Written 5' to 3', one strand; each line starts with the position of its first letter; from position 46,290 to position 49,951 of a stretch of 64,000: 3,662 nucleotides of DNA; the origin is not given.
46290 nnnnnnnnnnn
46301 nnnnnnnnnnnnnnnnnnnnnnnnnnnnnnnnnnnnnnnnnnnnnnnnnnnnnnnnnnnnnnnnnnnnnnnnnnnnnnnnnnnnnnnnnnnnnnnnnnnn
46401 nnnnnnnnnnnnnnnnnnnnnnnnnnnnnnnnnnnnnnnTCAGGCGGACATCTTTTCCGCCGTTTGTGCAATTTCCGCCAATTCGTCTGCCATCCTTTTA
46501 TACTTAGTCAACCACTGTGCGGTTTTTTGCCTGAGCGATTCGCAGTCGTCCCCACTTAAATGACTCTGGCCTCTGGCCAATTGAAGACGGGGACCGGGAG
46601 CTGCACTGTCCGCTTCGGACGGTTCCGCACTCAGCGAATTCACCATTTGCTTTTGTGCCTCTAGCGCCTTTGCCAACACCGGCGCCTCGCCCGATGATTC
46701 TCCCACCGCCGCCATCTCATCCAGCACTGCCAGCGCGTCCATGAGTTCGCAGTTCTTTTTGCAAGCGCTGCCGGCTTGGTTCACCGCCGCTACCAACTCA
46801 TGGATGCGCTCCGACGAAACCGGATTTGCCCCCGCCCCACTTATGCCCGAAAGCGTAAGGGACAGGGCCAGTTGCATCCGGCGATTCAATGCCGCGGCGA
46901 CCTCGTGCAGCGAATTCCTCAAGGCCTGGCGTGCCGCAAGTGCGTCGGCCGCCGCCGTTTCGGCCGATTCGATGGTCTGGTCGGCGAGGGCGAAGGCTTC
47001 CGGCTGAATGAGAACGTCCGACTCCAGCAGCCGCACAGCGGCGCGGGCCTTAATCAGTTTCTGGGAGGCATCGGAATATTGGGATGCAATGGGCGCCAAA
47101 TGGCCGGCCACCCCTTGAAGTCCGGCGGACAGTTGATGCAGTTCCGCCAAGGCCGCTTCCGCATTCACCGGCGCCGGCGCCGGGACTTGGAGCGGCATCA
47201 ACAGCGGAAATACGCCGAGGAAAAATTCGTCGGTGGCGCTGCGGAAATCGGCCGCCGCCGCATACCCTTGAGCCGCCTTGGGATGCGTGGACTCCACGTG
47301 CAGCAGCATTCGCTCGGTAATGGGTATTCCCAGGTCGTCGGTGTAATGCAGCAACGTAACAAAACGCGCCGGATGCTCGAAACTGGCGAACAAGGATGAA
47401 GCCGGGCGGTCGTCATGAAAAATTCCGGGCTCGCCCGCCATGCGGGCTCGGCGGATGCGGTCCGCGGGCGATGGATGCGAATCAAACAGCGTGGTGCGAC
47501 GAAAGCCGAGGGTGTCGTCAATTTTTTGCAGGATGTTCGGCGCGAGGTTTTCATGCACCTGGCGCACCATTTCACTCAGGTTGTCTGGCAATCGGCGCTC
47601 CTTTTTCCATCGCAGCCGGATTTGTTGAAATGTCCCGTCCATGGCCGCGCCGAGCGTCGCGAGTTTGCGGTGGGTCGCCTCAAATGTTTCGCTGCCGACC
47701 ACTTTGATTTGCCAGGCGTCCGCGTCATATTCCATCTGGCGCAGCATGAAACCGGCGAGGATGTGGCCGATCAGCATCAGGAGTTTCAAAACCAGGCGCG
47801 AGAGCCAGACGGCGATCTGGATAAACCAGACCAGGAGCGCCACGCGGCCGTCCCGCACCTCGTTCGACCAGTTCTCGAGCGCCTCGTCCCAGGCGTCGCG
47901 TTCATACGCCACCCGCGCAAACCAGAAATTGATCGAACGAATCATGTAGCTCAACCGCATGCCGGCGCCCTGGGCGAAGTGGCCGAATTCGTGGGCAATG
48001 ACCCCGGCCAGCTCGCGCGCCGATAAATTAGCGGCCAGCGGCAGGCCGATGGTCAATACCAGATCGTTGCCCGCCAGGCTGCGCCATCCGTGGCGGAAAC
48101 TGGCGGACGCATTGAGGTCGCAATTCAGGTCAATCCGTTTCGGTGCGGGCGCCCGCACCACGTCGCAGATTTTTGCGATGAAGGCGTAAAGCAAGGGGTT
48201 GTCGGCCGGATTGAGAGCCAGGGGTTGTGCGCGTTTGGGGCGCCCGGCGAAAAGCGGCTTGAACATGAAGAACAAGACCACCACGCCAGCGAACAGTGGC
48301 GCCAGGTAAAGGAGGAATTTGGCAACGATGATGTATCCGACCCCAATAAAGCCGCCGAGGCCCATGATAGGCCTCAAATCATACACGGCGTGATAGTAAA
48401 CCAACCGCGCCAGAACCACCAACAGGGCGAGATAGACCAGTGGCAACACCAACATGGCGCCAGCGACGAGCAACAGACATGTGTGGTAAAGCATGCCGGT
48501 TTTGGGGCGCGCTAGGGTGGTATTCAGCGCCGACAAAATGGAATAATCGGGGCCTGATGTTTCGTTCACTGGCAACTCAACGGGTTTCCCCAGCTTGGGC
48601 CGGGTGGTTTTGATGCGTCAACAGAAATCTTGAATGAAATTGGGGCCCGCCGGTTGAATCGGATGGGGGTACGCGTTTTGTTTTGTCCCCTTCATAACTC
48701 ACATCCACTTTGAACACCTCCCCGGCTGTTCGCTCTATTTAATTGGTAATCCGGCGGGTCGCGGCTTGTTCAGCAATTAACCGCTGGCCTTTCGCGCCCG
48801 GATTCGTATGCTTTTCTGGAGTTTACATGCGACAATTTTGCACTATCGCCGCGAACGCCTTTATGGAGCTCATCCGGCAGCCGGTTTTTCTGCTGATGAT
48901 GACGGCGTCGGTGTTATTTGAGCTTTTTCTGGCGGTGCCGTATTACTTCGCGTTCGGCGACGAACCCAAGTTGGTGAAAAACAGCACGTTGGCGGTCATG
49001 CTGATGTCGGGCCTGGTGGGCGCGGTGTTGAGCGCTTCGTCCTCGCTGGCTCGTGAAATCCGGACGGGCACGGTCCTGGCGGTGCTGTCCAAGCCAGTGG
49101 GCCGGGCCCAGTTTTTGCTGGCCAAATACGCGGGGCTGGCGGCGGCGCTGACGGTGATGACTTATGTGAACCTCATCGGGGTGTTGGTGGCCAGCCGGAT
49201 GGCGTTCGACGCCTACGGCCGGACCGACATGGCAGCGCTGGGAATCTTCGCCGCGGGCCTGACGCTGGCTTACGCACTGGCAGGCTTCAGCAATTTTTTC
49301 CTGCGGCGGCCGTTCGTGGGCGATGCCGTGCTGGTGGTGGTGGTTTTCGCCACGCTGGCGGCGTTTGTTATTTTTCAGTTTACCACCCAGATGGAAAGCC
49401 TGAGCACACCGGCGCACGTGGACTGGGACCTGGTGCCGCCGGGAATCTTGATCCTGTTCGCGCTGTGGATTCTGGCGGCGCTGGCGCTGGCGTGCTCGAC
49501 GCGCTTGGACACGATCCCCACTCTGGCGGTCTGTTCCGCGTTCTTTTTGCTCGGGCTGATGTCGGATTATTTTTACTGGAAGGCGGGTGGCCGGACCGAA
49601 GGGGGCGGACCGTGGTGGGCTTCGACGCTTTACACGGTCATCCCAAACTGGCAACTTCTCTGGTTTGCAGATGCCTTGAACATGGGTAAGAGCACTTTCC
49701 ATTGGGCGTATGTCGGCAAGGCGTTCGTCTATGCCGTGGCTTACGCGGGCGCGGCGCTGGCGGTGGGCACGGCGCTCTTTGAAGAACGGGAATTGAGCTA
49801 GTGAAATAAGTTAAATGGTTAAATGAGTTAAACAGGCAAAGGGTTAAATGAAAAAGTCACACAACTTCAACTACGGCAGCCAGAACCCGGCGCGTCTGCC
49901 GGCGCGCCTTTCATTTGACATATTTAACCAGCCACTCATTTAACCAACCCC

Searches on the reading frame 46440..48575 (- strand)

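Call 90: search_protein_families(library=pfam, proteins=[window:46440-48575:-], max_evalue=0.001)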
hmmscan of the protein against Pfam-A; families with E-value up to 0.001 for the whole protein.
window:46440-48575:- (711 aa): 1 family
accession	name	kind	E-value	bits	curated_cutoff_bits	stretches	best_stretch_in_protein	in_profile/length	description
PF01435.24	Peptidase_M48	-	8.5e-12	45.7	20.3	1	131-378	9-183/186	Peptidase family M48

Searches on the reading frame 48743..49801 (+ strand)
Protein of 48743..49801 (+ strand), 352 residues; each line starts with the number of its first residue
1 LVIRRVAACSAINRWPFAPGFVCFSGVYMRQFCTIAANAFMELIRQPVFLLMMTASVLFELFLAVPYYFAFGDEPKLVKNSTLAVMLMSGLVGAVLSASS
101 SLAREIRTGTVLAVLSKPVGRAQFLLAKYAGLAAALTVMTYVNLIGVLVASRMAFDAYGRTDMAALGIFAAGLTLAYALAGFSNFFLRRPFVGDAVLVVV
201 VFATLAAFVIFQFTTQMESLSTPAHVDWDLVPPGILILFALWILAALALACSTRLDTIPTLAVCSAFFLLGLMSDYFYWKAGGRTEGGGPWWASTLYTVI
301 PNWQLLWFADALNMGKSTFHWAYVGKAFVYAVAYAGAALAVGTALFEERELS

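Call 90: search_protein_families(library=pfam, proteins=[window:48743-49801:+], max_evalue=0.001)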
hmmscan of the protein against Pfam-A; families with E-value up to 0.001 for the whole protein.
window:48743-49801:+ (352 aa): 3 families
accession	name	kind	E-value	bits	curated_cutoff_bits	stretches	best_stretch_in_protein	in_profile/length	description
PF12679.13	ABC2_membrane_2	-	3.6e-06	26.9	27.2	1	34-175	2-160/283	ABC-2 family transporter protein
PF12730.13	ABC2_membrane_4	-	0.00011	22.6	27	1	40-154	6-125/179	ABC-2 family transporter protein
PF12698.13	ABC2_membrane_3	-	0.00087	18.9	31.6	1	78-222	160-297/347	ABC-2 family transporter protein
